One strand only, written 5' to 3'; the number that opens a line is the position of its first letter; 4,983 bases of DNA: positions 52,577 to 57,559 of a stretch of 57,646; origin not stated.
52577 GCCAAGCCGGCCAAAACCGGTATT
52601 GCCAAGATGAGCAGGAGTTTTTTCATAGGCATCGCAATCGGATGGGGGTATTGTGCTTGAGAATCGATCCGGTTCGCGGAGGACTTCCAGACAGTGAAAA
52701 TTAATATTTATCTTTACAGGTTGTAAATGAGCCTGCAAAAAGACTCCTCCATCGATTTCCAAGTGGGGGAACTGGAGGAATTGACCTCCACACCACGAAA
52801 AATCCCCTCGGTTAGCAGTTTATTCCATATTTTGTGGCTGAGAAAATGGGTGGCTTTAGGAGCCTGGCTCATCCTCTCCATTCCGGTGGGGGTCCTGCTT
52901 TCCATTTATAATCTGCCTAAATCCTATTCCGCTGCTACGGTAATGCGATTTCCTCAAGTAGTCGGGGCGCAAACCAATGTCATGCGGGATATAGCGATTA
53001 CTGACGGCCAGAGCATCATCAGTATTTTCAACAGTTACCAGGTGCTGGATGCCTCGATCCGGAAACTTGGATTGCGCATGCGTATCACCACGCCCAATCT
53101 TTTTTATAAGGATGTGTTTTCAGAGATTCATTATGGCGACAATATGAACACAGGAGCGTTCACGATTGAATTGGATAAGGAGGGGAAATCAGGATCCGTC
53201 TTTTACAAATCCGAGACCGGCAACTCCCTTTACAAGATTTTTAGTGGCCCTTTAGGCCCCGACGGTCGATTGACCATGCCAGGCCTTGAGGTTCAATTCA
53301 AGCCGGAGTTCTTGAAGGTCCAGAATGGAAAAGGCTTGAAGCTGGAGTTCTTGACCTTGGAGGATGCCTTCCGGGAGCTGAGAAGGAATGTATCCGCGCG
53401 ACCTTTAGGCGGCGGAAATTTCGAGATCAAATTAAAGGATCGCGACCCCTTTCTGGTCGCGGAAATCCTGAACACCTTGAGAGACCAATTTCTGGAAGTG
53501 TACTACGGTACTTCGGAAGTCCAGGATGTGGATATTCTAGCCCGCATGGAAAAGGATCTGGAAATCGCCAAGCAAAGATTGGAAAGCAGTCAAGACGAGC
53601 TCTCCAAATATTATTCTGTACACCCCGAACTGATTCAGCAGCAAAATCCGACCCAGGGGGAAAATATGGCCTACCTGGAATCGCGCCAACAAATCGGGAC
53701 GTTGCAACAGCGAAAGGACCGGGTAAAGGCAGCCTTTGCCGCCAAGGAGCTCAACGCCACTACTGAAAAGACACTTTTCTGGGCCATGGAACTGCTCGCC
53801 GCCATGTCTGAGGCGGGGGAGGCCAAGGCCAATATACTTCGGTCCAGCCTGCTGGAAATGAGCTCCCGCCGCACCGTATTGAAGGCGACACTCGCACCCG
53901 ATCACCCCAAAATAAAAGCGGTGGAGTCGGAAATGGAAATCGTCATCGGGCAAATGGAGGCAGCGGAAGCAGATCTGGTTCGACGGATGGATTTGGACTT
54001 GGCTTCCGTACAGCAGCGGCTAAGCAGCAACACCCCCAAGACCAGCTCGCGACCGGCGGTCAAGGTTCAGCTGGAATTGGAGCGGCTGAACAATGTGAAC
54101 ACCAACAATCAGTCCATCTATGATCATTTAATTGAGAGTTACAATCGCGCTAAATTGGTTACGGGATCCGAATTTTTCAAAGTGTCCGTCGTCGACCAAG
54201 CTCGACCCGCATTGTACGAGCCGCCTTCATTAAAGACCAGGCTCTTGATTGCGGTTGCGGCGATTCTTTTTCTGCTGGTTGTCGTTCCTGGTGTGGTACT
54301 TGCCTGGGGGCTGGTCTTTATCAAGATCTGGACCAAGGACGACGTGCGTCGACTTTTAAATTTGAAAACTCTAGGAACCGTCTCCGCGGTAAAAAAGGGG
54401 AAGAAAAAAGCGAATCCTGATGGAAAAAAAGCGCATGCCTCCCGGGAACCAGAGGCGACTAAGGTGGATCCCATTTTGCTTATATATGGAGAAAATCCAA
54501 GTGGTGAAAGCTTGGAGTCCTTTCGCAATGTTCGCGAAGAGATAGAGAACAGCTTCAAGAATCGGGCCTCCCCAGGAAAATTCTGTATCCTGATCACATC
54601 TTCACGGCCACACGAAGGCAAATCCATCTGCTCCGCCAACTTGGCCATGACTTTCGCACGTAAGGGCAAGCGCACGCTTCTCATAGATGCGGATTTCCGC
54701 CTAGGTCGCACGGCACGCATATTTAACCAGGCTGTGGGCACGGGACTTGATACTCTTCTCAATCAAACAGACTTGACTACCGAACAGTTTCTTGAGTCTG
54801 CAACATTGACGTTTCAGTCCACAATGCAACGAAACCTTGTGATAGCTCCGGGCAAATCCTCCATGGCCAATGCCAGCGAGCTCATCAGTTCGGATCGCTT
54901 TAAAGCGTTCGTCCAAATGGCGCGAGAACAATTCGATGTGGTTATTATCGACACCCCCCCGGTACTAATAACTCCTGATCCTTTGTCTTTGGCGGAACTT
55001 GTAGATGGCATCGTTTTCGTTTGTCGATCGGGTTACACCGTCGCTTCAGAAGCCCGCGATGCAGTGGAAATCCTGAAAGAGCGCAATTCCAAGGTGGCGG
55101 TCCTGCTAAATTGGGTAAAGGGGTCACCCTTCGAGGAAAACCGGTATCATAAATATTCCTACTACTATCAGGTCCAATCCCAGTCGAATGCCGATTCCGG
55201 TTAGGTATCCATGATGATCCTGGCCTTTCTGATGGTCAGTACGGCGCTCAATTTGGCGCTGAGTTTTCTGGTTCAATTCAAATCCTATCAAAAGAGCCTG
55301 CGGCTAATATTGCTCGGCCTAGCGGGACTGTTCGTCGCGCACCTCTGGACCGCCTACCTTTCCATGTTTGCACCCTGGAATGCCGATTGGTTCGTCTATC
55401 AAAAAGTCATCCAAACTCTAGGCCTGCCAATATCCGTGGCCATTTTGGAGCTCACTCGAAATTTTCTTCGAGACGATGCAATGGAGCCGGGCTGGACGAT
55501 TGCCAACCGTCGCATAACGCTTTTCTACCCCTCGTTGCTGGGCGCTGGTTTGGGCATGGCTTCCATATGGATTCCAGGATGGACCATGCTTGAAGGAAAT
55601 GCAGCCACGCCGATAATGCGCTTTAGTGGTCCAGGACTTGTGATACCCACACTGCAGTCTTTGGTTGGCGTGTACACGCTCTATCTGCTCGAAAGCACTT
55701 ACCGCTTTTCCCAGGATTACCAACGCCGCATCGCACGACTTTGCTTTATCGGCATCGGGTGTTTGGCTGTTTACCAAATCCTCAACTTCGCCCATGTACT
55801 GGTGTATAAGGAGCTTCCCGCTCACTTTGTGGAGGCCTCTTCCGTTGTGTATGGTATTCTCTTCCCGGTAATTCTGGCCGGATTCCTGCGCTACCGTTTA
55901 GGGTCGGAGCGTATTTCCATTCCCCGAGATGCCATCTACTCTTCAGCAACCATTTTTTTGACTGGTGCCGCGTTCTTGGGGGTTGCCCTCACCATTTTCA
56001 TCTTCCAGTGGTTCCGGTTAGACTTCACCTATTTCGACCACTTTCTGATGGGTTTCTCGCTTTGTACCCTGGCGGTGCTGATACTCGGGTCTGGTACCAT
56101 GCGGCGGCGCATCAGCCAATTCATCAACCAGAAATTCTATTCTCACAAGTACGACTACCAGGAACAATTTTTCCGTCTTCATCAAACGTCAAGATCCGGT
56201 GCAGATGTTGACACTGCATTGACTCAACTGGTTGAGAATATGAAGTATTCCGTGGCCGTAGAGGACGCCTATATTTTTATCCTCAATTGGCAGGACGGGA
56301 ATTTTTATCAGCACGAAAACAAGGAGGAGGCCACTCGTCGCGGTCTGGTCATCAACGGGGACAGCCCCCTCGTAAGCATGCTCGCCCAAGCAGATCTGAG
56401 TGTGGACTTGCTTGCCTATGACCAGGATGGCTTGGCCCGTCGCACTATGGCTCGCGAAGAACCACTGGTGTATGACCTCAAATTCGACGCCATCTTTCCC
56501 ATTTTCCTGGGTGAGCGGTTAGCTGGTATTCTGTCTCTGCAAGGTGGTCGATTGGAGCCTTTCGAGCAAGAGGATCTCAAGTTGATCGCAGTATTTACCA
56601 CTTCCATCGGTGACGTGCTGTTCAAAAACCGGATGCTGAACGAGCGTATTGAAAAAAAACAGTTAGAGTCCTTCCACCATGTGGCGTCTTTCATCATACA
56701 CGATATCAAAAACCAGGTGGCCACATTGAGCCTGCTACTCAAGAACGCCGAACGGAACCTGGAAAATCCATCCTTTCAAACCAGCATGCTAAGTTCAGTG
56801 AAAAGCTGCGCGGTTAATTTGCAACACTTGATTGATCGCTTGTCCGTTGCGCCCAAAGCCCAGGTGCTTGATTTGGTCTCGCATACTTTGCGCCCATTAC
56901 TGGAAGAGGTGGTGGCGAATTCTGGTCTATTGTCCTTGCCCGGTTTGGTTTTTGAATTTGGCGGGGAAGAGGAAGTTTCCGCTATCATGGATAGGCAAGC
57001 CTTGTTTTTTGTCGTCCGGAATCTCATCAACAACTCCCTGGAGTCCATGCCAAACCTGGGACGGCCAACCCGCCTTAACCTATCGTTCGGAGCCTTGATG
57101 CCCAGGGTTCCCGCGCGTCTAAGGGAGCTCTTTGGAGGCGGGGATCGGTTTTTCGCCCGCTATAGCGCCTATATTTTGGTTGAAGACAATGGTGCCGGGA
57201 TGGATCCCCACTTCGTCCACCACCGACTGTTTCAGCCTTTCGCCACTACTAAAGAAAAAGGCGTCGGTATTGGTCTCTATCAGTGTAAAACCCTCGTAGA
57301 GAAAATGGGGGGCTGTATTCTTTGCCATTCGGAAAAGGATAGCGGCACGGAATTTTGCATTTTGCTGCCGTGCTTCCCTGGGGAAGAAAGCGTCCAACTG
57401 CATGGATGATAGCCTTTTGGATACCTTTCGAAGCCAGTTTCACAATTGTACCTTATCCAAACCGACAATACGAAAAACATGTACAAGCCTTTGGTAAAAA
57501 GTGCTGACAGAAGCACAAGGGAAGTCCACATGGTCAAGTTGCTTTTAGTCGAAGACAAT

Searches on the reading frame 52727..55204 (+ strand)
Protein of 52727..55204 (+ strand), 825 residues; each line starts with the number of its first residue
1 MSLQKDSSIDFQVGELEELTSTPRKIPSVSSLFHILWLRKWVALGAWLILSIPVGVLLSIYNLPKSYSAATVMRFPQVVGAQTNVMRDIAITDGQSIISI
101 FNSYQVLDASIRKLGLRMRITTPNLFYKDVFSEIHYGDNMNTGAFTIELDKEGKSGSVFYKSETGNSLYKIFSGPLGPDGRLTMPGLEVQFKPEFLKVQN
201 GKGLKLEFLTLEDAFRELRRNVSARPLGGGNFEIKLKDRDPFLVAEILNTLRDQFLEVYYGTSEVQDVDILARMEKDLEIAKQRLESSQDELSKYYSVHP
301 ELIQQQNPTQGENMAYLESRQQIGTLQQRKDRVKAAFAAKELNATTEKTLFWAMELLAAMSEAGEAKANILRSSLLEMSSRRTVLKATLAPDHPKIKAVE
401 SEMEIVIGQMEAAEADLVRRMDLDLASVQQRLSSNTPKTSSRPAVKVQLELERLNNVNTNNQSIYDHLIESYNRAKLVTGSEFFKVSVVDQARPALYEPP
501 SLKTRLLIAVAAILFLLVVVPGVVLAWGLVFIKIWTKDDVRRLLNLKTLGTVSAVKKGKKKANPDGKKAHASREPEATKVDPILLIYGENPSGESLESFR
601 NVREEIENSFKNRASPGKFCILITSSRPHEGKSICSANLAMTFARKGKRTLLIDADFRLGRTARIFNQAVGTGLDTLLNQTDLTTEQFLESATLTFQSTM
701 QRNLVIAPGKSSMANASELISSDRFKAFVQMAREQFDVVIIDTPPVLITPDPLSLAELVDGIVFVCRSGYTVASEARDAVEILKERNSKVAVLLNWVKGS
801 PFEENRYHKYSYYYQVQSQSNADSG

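Call 46: search_protein_families(library=pfam, proteins=[window:52727-55204:+], max_evalue=0.001)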
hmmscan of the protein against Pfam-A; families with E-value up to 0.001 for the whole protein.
window:52727-55204:+ (825 aa): 5 families
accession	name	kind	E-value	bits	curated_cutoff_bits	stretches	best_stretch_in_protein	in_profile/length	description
PF13614.12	AAA_31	-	6.9e-10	39.6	27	1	631-747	14-129/177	AAA domain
PF10609.15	ParA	-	9.8e-07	28.9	27.1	1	620-795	5-172/246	NUBPL iron-transfer P-loop NTPase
PF01656.29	CbiA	-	3e-05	24.4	25.4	1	621-663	1-43/125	CobQ/CobB/MinD/ParA nucleotide binding domain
PF02374.21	ArsA_ATPase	-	3.9e-05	23.4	24.3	1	631-746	13-135/305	Anion-transporting ATPase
PF13807.11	GNVR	-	0.0005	20.4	27.7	0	451-526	6-73/82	G-rich domain on putative tyrosine kinase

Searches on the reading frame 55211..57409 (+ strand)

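Call 67: search_protein_families(library=ncbifam, proteins=[window:55211-57409:+], max_evalue=0.00001)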
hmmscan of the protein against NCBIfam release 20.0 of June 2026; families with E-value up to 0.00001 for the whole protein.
window:55211-57409:+ (732 aa): 30 families (the best 25 are shown)
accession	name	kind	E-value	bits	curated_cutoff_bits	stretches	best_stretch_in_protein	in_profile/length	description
TIGR02916.1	PEP_his_kin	equivalog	4.6e-86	289.9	300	2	15-618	10-600/679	XrtA/PEP-CTERM system histidine kinase PrsK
NF010411.0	PRK13837.1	equivalog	3e-16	58.6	647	1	433-724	387-678/828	two-component system VirA-like sensor kinase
NF053867.1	SprKinKinDBac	equivalog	1.6e-15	56.5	775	1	652-721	429-497/500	sporulation kinase KinD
NF008468.0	PRK11360.1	equivalog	1e-14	53.9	646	1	652-726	540-613/616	two-component system sensor histidine kinase AtoS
NF052574.1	HisKinEspCMyxo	equivalog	8.1e-14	50.7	1200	1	653-727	568-643/785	serine histidine kinase EspC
NF047496.1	HK_LIC11548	equivalog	1.1e-12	47.6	750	1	458-720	333-588/589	LIC_11548 family sensor histidine kinase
NF046020.1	HisKinCckABruc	equivalog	9.7e-12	43.5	1000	1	653-725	638-711/868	cell cycle histidine kinase CckA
NF047874.1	MASE3_PAS_HK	subfamily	1.1e-10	40.9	560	1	655-721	554-625/655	MASE3 domain-containing sensor histidine kinase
NF007688.0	PRK10364.1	equivalog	1.9e-10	40.1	479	1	654-721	385-451/460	two-component system sensor histidine kinase ZraS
NF041777.1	sens_FixL_Rhizob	equivalog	1.8e-09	36.7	850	1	654-721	415-481/485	sensor protein FixL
NF046026.1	HisKinCckACaul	equivalog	2.2e-09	36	1000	1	490-722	304-533/678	cell cycle histidine kinase CckA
NF011874.0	PRK15347.1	equivalog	3.3e-09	35.4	852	1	654-721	546-614/921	two component system sensor kinase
NF008298.1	PRK11086.1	subfamily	7.4e-09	34.6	520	1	654-721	459-525/529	DcuS/MalK family sensor histidine kinase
NF047497.1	HK_LIC_12097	equivalog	9.9e-09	34.4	500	1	650-721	295-366/367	LIC_12097 family sensor histidine kinase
NF008293.1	PRK11073.1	equivalog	1.4e-08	34.4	240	1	473-720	115-346/349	nitrogen regulation protein NR(II)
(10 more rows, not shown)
